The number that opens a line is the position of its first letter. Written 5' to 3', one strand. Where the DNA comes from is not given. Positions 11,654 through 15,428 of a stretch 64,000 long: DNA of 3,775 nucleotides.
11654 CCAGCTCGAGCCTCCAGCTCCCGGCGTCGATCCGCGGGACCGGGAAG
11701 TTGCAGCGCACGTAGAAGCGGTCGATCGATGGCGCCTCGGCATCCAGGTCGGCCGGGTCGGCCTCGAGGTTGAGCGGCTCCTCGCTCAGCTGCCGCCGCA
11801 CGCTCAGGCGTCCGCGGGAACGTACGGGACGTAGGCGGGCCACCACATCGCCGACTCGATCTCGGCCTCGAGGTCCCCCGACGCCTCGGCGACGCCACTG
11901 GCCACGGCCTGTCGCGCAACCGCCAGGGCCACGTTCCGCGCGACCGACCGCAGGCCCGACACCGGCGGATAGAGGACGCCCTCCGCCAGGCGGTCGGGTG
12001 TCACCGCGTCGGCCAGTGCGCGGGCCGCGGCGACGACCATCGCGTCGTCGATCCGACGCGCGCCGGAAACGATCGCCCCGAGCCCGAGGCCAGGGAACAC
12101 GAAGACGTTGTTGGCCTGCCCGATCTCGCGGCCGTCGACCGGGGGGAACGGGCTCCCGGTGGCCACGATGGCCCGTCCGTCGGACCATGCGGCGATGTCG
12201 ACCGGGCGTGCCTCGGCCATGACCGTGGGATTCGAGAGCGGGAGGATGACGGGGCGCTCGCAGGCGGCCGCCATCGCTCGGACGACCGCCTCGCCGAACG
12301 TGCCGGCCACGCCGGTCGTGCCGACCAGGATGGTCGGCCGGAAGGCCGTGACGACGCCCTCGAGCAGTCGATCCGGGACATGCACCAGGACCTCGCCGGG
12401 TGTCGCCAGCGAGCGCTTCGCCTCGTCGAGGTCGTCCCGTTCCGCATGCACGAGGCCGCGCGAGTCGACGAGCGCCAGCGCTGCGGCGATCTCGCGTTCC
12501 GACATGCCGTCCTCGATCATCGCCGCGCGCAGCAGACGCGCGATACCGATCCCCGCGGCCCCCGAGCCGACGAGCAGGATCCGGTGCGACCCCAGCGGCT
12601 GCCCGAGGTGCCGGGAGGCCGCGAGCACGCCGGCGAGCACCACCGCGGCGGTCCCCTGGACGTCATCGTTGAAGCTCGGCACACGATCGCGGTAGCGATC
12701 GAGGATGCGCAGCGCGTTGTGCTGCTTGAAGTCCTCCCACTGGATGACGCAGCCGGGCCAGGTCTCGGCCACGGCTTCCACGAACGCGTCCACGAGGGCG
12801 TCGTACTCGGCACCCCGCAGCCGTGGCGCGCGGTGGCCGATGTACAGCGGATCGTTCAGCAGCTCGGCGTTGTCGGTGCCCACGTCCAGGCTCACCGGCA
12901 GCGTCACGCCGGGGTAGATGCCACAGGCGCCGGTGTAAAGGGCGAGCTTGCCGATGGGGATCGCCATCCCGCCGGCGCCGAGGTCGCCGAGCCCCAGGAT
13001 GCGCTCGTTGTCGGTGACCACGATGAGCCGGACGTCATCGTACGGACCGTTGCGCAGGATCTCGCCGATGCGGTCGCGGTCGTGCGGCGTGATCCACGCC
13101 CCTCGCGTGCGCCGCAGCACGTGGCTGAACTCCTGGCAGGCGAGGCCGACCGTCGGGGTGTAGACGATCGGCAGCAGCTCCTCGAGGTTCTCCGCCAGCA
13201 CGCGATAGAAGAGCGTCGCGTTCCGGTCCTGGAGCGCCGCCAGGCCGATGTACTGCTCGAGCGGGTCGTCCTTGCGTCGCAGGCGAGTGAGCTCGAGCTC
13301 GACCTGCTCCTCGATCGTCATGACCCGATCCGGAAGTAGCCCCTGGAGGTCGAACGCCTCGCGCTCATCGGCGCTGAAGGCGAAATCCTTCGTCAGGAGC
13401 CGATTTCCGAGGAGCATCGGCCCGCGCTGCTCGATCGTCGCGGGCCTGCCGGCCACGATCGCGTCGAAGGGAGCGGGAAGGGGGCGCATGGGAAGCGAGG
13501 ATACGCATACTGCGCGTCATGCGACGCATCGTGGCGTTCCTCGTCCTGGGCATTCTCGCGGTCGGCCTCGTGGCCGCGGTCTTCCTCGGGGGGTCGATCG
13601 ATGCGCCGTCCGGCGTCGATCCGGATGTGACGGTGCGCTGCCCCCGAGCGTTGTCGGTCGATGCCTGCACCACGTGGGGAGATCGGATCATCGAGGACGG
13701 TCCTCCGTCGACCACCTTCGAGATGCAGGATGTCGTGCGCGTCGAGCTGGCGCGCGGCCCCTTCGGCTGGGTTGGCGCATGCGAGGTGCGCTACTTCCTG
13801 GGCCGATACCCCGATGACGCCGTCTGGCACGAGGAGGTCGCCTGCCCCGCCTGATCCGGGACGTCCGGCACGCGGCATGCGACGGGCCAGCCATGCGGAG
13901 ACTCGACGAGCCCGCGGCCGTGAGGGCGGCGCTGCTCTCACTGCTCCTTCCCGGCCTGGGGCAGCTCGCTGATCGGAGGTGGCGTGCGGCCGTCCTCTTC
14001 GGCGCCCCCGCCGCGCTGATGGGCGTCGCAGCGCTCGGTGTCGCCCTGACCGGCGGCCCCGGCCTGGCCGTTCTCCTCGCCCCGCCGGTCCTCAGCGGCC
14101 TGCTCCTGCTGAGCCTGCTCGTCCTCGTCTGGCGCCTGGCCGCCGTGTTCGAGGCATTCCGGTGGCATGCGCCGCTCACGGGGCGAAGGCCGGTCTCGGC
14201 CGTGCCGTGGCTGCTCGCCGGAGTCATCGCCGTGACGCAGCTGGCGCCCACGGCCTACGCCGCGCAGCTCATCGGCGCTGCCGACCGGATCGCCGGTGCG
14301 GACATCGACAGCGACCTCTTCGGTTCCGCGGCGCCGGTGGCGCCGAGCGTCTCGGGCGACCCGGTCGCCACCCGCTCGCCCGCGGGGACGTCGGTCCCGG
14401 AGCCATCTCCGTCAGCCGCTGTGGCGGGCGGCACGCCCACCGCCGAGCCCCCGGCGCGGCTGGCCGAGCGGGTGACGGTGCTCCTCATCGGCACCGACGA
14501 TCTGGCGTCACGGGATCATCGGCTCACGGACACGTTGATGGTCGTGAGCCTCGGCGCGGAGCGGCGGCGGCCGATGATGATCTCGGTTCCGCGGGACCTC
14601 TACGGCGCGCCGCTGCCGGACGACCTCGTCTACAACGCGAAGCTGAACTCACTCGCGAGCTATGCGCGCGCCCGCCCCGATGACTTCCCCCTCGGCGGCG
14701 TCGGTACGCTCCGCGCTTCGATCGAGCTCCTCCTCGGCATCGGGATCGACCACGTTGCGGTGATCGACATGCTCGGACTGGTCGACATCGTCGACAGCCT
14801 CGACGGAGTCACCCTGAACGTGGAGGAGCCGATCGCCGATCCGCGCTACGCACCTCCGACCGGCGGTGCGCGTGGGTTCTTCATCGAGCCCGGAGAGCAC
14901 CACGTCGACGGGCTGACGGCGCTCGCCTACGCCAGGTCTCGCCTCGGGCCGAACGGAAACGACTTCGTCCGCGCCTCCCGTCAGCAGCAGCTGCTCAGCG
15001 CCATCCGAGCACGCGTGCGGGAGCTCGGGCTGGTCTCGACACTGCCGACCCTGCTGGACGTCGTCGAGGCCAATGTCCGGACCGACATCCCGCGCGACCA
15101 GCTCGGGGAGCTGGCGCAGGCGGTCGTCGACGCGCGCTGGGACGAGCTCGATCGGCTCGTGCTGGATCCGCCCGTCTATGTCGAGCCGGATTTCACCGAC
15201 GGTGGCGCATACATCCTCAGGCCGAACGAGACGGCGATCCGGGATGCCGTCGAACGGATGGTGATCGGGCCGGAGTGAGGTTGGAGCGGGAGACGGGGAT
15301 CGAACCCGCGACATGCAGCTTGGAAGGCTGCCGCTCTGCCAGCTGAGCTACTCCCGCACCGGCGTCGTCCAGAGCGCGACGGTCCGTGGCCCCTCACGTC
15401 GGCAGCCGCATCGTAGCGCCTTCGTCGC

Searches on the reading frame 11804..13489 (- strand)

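Call 36: search_protein_families(library=pfam, proteins=[window:11804-13489:-], max_evalue=0.001)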
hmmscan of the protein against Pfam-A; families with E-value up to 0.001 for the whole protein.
window:11804-13489:- (561 aa): 2 families
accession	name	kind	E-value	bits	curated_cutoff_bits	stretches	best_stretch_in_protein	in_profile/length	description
PF03949.21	Malic_M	-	1.3e-84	284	23.5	1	277-529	1-258/258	Malic enzyme, NAD binding domain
PF00390.24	malic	-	5.1e-70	235.4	23.1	1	87-267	1-182/182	Malic enzyme, N-terminal domain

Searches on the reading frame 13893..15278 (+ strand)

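Call 36: search_protein_families(library=pfam, proteins=[window:13893-15278:+], max_evalue=0.001)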
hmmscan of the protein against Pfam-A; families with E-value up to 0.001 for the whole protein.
window:13893-15278:+ (461 aa): 2 families
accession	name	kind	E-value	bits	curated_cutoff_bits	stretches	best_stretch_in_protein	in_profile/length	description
PF03816.19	LytR_cpsA_psr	-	1.5e-27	97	24.6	1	212-375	2-148/150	LytR_cpsA_psr family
PF18935.5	DUF5683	-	0.00057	20.3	26.7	0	7-43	3-40/151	Family of unknown function (DUF5683)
